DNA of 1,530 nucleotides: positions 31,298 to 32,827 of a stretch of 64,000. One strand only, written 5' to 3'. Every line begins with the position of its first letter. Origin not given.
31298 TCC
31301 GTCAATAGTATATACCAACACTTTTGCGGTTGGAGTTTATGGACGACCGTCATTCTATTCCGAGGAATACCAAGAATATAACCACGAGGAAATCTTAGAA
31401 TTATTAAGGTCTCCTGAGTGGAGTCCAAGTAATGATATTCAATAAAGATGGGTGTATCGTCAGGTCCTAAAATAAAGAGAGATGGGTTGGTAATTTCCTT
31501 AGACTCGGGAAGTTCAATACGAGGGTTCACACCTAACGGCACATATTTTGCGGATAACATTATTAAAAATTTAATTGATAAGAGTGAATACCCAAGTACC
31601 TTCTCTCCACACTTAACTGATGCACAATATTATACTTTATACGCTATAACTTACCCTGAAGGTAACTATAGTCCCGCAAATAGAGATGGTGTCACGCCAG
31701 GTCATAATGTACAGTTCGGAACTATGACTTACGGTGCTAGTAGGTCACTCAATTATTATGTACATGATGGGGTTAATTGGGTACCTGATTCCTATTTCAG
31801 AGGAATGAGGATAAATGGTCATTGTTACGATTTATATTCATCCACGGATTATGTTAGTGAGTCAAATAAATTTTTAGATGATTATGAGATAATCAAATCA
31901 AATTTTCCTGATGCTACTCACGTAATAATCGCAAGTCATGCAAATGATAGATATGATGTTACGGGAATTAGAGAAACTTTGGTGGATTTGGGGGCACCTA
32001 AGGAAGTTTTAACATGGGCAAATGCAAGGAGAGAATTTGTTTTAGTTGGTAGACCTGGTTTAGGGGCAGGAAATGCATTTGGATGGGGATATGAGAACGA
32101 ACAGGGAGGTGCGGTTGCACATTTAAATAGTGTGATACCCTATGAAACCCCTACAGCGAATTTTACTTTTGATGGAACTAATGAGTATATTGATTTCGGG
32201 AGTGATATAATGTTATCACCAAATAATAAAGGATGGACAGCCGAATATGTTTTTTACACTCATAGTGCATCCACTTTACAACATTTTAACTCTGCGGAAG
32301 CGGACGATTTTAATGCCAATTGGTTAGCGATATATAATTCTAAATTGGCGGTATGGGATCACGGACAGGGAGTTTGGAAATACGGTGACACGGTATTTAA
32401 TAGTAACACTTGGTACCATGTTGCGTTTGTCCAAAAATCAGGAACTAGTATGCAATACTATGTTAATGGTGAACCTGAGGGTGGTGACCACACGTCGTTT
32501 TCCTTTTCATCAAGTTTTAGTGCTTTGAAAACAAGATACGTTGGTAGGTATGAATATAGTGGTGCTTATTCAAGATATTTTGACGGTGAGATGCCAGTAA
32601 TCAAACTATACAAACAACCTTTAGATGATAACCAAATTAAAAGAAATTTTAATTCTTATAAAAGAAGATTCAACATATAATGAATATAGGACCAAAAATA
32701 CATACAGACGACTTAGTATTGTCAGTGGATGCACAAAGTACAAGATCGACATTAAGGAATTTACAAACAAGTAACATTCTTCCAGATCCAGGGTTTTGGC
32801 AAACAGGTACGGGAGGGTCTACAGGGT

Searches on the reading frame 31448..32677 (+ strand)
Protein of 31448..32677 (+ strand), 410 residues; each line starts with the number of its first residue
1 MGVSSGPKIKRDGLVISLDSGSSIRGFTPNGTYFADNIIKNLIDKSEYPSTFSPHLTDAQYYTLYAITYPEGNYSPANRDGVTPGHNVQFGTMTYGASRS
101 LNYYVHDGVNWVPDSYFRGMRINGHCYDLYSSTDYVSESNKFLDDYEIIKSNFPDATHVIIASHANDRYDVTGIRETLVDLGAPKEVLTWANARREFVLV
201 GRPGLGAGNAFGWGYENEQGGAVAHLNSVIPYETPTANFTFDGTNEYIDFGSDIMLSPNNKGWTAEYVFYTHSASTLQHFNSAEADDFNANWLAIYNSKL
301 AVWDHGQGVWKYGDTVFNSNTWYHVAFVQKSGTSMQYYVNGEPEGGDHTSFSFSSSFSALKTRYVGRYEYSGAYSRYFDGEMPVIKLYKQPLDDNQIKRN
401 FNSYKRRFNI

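Call 16: search_protein_families(library=phrogs, proteins=[window:31448-32677:+], max_evalue=0.00001)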
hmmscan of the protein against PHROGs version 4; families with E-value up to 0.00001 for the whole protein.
window:31448-32677:+ (410 aa): 3 families
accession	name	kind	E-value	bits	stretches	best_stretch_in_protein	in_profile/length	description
phrog_8510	-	head and packaging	2.5e-12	46.4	1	231-407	724-903/1348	virion structural protein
phrog_24074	-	unknown function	2.1e-09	37.2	0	236-350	457-574/892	-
phrog_3545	-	unknown function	8.1e-09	35.1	1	239-397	795-969/1115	-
